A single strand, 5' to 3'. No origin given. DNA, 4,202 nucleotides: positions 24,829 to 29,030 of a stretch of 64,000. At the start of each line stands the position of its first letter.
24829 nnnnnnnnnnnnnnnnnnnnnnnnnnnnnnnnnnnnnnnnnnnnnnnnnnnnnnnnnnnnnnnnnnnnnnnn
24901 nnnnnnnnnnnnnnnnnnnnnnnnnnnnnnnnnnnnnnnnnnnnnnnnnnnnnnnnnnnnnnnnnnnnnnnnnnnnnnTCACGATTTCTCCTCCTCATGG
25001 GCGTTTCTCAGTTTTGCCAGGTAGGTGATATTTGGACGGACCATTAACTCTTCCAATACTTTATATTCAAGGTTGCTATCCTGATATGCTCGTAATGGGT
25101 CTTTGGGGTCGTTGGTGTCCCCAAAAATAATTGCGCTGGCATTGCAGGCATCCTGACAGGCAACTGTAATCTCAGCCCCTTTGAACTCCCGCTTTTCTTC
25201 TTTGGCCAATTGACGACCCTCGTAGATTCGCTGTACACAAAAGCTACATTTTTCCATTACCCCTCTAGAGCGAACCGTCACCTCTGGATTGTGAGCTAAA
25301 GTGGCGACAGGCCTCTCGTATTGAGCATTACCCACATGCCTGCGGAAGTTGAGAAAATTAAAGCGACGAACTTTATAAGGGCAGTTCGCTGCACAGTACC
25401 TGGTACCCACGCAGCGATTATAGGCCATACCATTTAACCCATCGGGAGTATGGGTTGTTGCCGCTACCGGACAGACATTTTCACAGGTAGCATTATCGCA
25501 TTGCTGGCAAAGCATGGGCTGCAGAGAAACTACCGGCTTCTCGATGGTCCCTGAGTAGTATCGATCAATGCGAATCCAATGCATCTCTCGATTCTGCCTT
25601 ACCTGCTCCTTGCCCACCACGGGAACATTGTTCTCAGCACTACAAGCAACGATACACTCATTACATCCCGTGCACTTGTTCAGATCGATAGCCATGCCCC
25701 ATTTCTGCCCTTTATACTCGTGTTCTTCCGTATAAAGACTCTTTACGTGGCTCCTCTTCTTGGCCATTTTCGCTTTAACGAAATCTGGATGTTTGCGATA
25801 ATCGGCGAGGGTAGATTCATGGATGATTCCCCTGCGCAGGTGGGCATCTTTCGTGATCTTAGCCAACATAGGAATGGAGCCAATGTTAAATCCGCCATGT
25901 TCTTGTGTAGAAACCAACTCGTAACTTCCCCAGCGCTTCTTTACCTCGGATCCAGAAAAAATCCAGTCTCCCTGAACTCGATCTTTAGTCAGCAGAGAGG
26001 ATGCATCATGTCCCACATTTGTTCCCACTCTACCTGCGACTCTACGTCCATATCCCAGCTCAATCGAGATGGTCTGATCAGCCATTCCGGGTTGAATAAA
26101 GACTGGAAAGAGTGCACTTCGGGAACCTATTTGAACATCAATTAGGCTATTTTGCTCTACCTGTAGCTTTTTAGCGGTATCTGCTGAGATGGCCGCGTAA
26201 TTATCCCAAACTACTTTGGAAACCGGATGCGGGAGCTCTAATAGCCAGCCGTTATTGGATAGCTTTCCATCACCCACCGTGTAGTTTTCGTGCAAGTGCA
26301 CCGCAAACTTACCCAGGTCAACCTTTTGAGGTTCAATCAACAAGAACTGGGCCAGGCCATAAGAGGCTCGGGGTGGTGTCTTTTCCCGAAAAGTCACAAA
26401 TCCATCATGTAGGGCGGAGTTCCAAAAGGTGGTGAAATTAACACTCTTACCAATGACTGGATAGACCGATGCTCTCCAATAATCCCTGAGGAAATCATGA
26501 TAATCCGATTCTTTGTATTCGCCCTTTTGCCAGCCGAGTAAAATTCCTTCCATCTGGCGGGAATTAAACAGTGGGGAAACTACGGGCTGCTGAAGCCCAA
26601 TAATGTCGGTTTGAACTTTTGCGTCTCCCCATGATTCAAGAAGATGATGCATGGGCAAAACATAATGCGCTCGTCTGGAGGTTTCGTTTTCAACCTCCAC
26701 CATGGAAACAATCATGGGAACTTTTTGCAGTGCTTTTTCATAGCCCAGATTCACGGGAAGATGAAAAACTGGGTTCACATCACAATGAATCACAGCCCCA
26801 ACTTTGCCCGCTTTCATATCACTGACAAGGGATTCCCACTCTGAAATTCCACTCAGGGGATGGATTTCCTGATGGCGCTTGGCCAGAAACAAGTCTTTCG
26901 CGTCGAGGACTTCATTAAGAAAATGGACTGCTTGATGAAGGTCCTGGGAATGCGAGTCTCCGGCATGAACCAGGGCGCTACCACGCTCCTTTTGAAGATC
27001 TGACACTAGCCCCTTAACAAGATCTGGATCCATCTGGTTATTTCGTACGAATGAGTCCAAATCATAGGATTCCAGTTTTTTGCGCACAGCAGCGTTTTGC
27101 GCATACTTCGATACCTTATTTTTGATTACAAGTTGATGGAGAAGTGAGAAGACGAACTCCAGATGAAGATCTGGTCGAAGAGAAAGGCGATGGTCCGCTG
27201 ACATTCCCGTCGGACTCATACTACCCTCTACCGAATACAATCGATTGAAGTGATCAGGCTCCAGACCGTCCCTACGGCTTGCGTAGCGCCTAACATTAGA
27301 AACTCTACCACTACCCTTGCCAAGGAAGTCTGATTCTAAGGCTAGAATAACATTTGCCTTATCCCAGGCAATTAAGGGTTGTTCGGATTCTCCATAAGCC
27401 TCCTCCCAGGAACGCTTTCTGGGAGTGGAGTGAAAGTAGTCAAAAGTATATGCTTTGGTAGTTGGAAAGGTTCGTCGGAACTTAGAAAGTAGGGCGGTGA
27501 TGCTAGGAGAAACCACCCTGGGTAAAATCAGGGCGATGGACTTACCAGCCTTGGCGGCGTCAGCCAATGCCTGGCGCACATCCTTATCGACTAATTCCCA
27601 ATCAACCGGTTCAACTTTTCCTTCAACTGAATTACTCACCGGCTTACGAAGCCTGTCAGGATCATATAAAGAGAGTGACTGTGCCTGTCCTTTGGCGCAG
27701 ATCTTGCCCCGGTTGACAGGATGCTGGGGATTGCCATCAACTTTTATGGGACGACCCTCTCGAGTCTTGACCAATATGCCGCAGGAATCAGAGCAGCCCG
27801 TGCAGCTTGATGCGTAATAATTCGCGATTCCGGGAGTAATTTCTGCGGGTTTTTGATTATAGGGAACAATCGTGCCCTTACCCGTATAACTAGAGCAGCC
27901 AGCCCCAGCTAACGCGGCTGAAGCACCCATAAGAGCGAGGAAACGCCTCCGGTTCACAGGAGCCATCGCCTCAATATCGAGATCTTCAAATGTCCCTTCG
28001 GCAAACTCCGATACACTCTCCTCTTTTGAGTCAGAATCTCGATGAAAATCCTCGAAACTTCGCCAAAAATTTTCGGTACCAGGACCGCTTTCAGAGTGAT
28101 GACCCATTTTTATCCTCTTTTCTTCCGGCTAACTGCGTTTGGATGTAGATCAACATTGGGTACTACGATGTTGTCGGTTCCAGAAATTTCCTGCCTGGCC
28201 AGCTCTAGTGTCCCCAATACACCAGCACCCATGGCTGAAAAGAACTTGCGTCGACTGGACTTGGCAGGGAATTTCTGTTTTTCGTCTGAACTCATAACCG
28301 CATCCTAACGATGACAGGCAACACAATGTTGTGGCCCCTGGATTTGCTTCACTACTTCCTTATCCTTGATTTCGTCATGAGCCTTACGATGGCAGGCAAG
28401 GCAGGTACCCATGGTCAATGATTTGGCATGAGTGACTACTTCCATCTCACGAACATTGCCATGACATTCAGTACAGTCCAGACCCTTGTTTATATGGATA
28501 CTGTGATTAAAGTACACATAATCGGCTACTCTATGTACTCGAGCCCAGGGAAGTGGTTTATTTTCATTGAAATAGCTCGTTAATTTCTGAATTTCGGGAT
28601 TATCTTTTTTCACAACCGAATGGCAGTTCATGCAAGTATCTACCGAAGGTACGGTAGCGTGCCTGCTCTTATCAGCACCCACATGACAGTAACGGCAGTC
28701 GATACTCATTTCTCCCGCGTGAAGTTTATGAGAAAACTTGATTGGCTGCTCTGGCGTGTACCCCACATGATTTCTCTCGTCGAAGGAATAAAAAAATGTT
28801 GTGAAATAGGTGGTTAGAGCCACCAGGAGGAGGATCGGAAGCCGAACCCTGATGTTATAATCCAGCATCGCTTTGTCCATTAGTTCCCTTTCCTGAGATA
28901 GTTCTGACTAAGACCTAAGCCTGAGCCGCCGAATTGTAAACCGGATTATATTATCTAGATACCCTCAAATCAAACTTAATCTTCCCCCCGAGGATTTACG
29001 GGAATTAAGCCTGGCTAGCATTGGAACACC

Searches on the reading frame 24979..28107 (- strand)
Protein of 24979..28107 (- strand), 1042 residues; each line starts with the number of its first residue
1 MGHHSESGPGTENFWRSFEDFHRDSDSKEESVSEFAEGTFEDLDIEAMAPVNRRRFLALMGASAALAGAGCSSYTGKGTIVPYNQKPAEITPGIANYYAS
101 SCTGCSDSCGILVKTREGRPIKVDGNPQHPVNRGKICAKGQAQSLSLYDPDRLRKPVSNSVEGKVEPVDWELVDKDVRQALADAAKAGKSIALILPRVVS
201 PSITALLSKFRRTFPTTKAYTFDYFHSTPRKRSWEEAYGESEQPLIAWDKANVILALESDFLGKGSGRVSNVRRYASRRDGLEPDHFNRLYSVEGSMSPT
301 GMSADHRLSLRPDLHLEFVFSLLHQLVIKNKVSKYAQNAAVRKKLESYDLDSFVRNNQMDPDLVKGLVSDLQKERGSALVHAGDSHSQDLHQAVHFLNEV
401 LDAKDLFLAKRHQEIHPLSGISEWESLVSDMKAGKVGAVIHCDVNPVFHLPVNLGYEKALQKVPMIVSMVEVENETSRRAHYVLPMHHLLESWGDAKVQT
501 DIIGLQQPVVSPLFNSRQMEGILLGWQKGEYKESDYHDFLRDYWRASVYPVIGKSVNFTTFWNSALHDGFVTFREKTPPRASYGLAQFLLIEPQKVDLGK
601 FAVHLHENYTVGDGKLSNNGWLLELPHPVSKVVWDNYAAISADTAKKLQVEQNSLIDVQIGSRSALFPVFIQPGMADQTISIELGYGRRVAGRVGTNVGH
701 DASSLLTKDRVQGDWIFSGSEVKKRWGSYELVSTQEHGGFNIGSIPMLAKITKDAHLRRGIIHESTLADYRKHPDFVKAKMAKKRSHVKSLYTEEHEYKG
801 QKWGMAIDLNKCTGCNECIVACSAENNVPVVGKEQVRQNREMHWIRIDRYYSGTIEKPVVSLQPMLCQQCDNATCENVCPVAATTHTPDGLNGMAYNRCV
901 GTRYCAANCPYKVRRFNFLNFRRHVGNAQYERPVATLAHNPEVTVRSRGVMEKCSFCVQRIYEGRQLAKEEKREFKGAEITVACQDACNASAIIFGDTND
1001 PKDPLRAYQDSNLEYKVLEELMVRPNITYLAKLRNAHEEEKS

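Call 10: search_protein_families(library=pfam, proteins=[window:24979-28107:-], max_evalue=0.01)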
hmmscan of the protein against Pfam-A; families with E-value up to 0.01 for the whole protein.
window:24979-28107:- (1042 aa): 9 families
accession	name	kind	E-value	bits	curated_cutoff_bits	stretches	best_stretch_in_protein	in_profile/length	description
PF04879.21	Molybdop_Fe4S4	-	8.5e-15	54.9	22.7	1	97-142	3-48/55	Molybdopterin oxidoreductase Fe4S4 domain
PF12838.12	Fer4_7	-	3e-09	37.7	27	1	811-883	1-52/52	4Fe-4S dicluster domain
PF13247.11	Fer4_11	-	6e-05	23.6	26.2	1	862-917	5-62/100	4Fe-4S dicluster domain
PF12797.12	Fer4_2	-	0.00038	20.7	24.5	1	803-824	1-22/22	4Fe-4S binding domain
PF13237.11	Fer4_10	-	0.0005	20.4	25.5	1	805-837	2-36/53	4Fe-4S dicluster domain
PF12837.12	Fer4_6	-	0.0016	18.8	25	1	806-824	3-21/24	4Fe-4S binding domain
PF00384.28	Molybdopterin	-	0.004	16.7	24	0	152-518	1-342/353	Molybdopterin oxidoreductase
PF13187.11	Fer4_9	-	0.0063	17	27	1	811-881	1-49/52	4Fe-4S dicluster domain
PF13183.11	Fer4_8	-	0.0078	17.2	27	0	809-881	2-66/68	4Fe-4S dicluster domain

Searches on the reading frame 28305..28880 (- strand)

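Call 106: search_protein_families(library=pfam, proteins=[window:28305-28880:-], max_evalue=0.001)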
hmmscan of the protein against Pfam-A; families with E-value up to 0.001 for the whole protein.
window:28305-28880:- (191 aa): 2 families
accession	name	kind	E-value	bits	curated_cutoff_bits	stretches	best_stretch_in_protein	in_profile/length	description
PF14522.11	Cytochrome_C7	-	5.6e-12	45.8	24.8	2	122-191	1-67/67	Cytochrome c7 and related cytochrome c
PF14537.11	Cytochrom_c3_2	-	4.6e-09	37.1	25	1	129-191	2-65/79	Cytochrome c3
